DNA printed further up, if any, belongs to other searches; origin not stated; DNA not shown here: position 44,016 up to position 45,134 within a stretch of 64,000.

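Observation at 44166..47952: Six-gene block of exported and membrane proteins around a c-type cytochrome, with no recognisable enzyme family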

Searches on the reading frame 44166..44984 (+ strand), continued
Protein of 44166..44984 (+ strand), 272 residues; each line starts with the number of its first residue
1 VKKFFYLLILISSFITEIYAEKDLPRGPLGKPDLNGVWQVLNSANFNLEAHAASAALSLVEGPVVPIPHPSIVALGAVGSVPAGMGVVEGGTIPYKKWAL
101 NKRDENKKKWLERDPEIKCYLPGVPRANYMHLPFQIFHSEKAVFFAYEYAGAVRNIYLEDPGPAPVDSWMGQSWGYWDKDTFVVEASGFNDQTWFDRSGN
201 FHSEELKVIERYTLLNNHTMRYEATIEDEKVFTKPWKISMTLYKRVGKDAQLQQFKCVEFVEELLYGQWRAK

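Call 41: search_dna_similar(query=window:44166-44984:+, collection=plasmids, mode=protein, max_rows=25)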
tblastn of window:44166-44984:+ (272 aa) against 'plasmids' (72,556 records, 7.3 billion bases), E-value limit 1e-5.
Records with a match: 6; places in all: 10; records where one place covers at least 80% of the query: 0.
Best place of each record, by identity: <60% 6.
By first word of the organism name: Novosphingobium 6.
By predicted mobility (MOB-suite, as given by PLSDB): non-mobilizable 6.
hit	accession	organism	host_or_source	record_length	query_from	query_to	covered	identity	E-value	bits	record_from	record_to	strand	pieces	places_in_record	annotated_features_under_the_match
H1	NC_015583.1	Novosphingobium sp. PP1Y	-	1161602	94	258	61%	28.3%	2e-8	62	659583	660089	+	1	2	none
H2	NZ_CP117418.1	Novosphingobium humi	Single cell,Soil from military shooting ...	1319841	114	264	56%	28.4%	1e-6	57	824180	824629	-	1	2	none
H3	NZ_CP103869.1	Novosphingobium humi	pure culture,soil biofilm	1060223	114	264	56%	28.4%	1e-6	57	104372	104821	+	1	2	none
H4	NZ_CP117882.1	Novosphingobium sp. KACC 22771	Single cell,soil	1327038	114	264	56%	28.4%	2e-6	56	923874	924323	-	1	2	none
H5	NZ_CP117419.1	Novosphingobium humi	Single cell,Soil from military shooting ...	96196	119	259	52%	27.3%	6e-7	58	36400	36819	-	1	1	hypothetical protein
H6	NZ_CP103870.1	Novosphingobium humi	pure culture,soil biofilm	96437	119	259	52%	27.3%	6e-7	57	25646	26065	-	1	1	hypothetical protein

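Call 47: search_protein_families(library=ncbifam, proteins=[L004:13697-15496:-, L036:4714-6522:-, L046:6237-8306:-, L050:6758-8746:-, L022:1163-3169:-, L022:7188-9734:+], max_evalue=0.001)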
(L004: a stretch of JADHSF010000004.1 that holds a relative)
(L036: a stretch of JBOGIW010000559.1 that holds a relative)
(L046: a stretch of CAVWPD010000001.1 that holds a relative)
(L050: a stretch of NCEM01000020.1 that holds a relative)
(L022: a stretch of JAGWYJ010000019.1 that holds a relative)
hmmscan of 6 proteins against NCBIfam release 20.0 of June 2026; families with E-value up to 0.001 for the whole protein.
L004:13697-15496:- (599 aa): 5 families
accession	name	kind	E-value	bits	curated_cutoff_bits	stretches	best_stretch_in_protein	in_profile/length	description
TIGR03075.1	PQQ_enz_alc_DH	subfamily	4.4e-23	81.7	480.05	1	98-370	8-297/530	PQQ-dependent dehydrogenase, methanol/ethanol family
TIGR04528.1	acido_non_PQQ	subfamily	6e-23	81.4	650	1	110-369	4-267/493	acido-empty-quinoprotein group A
TIGR03074.1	PQQ_membr_DH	subfamily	8.8e-16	56.9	832.65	2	83-189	131-245/783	membrane-bound PQQ-dependent dehydrogenase, glucose/quinate/shikimate family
TIGR03300.1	assembly_YfgL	equivalog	4.1e-15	55.4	285.2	0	475-544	77-130/377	outer membrane protein assembly factor BamB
NF008351.0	PRK11138.1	equivalog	1.6e-13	49.9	423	0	475-549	81-150/394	outer membrane protein assembly factor BamB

L036:4714-6522:- (602 aa): 6 families
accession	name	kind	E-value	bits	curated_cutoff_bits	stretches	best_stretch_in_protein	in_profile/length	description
TIGR03075.1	PQQ_enz_alc_DH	subfamily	5.5e-37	127.6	480.05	2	117-382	20-296/530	PQQ-dependent dehydrogenase, methanol/ethanol family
TIGR04528.1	acido_non_PQQ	subfamily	6.1e-29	101.1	650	1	117-382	5-267/493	acido-empty-quinoprotein group A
TIGR03300.1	assembly_YfgL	equivalog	3.1e-17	62.3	285.2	1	159-243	58-134/377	outer membrane protein assembly factor BamB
NF008351.0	PRK11138.1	equivalog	1.8e-16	59.6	423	1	161-244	64-150/394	outer membrane protein assembly factor BamB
TIGR03074.1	PQQ_membr_DH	subfamily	2.9e-13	48.6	832.65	1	284-385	354-460/783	membrane-bound PQQ-dependent dehydrogenase, glucose/quinate/shikimate family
NF041516.1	PA2928_fam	subfamily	0.00023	20.7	70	0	225-297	315-371/376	PA2928 family protein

L046:6237-8306:- (689 aa): 6 families
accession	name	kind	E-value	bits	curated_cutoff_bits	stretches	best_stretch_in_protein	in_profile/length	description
TIGR03075.1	PQQ_enz_alc_DH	subfamily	1.7e-32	112.7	480.05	2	171-436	15-296/530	PQQ-dependent dehydrogenase, methanol/ethanol family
TIGR04528.1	acido_non_PQQ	subfamily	4e-26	91.8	650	1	175-435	4-266/493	acido-empty-quinoprotein group A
TIGR03074.1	PQQ_membr_DH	subfamily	7.9e-22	76.9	832.65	2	339-440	355-461/783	membrane-bound PQQ-dependent dehydrogenase, glucose/quinate/shikimate family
TIGR03300.1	assembly_YfgL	equivalog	1.7e-19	69.8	285.2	1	215-303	235-315/377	outer membrane protein assembly factor BamB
NF008351.0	PRK11138.1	equivalog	5.1e-14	51.6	423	1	216-322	64-170/394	outer membrane protein assembly factor BamB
NF041516.1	PA2928_fam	subfamily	1e-07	31.7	70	0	483-565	71-124/376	PA2928 family protein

L050:6758-8746:- (662 aa): 6 families
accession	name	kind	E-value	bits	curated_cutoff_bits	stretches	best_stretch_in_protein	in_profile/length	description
TIGR03075.1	PQQ_enz_alc_DH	subfamily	4.1e-27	95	480.05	2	177-425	39-296/530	PQQ-dependent dehydrogenase, methanol/ethanol family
TIGR04528.1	acido_non_PQQ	subfamily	2.6e-26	92.5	650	1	175-425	22-267/493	acido-empty-quinoprotein group A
TIGR03300.1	assembly_YfgL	equivalog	5e-18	64.9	285.2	0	205-356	63-182/377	outer membrane protein assembly factor BamB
TIGR03074.1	PQQ_membr_DH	subfamily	5.1e-12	44.4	832.65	1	294-434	327-466/783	membrane-bound PQQ-dependent dehydrogenase, glucose/quinate/shikimate family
NF008351.0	PRK11138.1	equivalog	3.3e-11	42.3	423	1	467-609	70-188/394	outer membrane protein assembly factor BamB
NF041516.1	PA2928_fam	subfamily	2.2e-05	24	70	0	478-600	71-173/376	PA2928 family protein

L022:1163-3169:- (668 aa): 7 families
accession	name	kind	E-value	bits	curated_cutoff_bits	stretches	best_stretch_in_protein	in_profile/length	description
TIGR03075.1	PQQ_enz_alc_DH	subfamily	1.1e-33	116.7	480.05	2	182-428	39-295/530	PQQ-dependent dehydrogenase, methanol/ethanol family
TIGR04528.1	acido_non_PQQ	subfamily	2.2e-31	109.2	650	1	182-428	24-266/493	acido-empty-quinoprotein group A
TIGR03300.1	assembly_YfgL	equivalog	9.5e-18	64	285.2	1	540-622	76-140/377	outer membrane protein assembly factor BamB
TIGR03074.1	PQQ_membr_DH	subfamily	1.6e-17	62.6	832.65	1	298-429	327-457/783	membrane-bound PQQ-dependent dehydrogenase, glucose/quinate/shikimate family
NF008351.0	PRK11138.1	equivalog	2.2e-12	46.2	423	0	541-613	81-147/394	outer membrane protein assembly factor BamB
NF041516.1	PA2928_fam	subfamily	8.9e-08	31.9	70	0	407-493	71-126/376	PA2928 family protein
NF045774.1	cytochro_C551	exception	0.00021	21.2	118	1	22-130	12-106/110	cytochrome c551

L022:7188-9734:+ (848 aa): 2 families
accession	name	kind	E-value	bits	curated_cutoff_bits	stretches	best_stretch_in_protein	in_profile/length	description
NF041854.1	ABC_perm_YbbP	equivalog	5e-69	233.1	999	1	31-833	17-792/806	putative ABC transporter permease subunit YbbP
NF038346.1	FtsX_actino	exception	5e-08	32.7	250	1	681-837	137-302/308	permease-like cell division protein FtsX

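Call 61: get_annotated_region(hit=H1, flank=9000)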
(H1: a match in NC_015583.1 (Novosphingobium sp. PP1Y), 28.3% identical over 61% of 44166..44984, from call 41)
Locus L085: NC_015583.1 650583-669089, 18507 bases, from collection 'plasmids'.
description: Novosphingobium sp. PP1Y plasmid Mpl, complete sequence
organism: Novosphingobium sp. PP1Y (NCBI taxid 702113)
taxonomy: Bacteria; Pseudomonadota; Alphaproteobacteria; Sphingomonadales; Sphingomonadaceae; Novosphingobium; Novosphingobium sp. PP1Y
host: -; source: -; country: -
typing (MOB-suite, as given by PLSDB): non-mobilizable
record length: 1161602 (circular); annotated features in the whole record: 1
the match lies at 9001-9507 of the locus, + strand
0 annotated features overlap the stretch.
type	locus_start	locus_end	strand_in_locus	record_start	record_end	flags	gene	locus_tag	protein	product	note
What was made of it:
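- Tried and rejected: The plasmid collection holds only 28%-identical Novosphingobium relatives, and those records are unannotated (calls 41, 61).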

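Call 64: search_protein_families(library=pfam, proteins=[L085:1053-2333:+, L085:3144-4592:+, L085:5001-7121:+, L085:7264-8628:+, L085:9801-12107:+, L085:12578-13930:-, L085:12386-13105:+, L085:17082-18296:-, L085:16719-17465:+, L085:2976-4379:-], max_evalue=0.001)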
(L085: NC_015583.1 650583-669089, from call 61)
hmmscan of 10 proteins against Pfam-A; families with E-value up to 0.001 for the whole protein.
L085:1053-2333:+ (426 aa): 1 family
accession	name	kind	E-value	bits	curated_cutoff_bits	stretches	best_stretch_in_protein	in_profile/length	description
PF01522.26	Polysacc_deac_1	-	3.3e-10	40.4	23.1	1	203-290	13-100/124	Polysaccharide deacetylase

L085:3144-4592:+ (482 aa): 7 families
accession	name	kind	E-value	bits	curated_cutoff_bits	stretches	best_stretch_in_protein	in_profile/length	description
PF13454.12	NAD_binding_9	-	1.7e-15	57.8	21.8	1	49-190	1-154/155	FAD-NAD(P)-binding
PF13738.12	Pyr_redox_3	-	3.8e-14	53.1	30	1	49-259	1-197/305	Pyridine nucleotide-disulphide oxidoreductase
PF07992.20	Pyr_redox_2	-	6.7e-10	39.3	26.1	1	46-263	1-180/291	Pyridine nucleotide-disulphide oxidoreductase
PF01266.30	DAO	-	2.3e-09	37.7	27.9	1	47-146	1-108/353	FAD dependent oxidoreductase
PF13434.12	Lys_Orn_oxgnase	-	1.3e-06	28.3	21.3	1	130-258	90-222/339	L-lysine 6-monooxygenase/L-ornithine 5-monooxygenase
PF03486.20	HI0933_like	-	9.6e-06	25.6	50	0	46-79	1-33/244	HI0933-like protein Rossmann domain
PF01946.23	Thi4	-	0.00049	19.8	26.2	1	45-126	17-100/235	Thi4 family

L085:5001-7121:+ (706 aa): 2 families
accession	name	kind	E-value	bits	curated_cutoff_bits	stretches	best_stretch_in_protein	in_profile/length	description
PF00593.30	TonB_dep_Rec_b-barrel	-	1.4e-29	104.7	27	1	309-660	56-436/436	TonB dependent receptor-like, beta-barrel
PF07715.20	Plug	-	2.2e-11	44.7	23.9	1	90-194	11-107/107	TonB-dependent Receptor Plug Domain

L085:7264-8628:+ (454 aa): 1 family
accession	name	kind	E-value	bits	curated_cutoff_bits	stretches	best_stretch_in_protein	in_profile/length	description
PF00860.26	Xan_ur_permease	-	4.5e-94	315.8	27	1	32-412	3-382/389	Permease family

L085:9801-12107:+ (768 aa): 3 families
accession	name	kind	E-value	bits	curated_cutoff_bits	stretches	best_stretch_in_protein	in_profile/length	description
PF00593.30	TonB_dep_Rec_b-barrel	-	1.3e-39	137.7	27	1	177-729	19-436/436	TonB dependent receptor-like, beta-barrel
PF07715.20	Plug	-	3.6e-14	53.6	23.9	1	50-155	2-107/107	TonB-dependent Receptor Plug Domain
PF11854.14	MtrB_PioB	-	0.00053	19.1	23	0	164-250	361-454/635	Putative outer membrane beta-barrel porin, MtrB/PioB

L085:12578-13930:- (450 aa): 3 families
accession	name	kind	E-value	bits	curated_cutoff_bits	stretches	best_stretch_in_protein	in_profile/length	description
PF01546.33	Peptidase_M20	-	2.2e-19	70.6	24.6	1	106-439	3-205/206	Peptidase family M20/M25/M40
PF04389.22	Peptidase_M28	-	1.7e-07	31.6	21.3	1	88-155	1-68/193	Peptidase family M28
PF07687.19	M20_dimer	-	0.00014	22.2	21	1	246-334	5-93/107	Peptidase dimerisation domain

L085:12386-13105:+ (239 aa): 0 families

L085:17082-18296:- (404 aa): 1 family
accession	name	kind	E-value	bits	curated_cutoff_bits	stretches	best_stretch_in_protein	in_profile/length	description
PF02900.23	LigB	-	2.1e-77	260.3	26.3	1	109-374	3-268/269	Catalytic LigB subunit of aromatic ring-opening dioxygenase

L085:16719-17465:+ (248 aa): 0 families

L085:2976-4379:- (467 aa): 0 families

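Call 66: search_protein_families(library=pfam, proteins=[L016:5528-6094:-, L016:6107-6877:-], max_evalue=0.1)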
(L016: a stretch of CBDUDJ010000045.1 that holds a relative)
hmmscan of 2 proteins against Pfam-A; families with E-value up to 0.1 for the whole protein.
L016:5528-6094:- (188 aa): 0 families

L016:6107-6877:- (256 aa): 2 families
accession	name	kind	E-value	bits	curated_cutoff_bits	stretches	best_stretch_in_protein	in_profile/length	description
PF13795.12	HupE_UreJ_2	-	3.2e-51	173.5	24.5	1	70-220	1-154/156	HupE / UreJ protein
PF04955.18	HupE_UreJ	-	0.057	13.3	23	0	71-220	22-159/179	HupE / UreJ protein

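Call 73: search_solved_structures(query=A7, max_evalue=10)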
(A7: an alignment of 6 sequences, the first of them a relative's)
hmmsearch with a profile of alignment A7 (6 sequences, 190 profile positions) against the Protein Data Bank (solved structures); distinct sequences matched with E-value up to 10: 3.
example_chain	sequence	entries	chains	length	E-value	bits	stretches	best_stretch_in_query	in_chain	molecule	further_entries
4wvr_A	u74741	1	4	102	1.3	11.5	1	34-68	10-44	Down syndrome cell adhesion molecule, isoform AK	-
1wdi_A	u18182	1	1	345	1.4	11.4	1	109-134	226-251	hypothetical protein TT0907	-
8ydm_A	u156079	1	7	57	1.4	11.4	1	8-52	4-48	Light-harvesting protein B-808/866 alpha chain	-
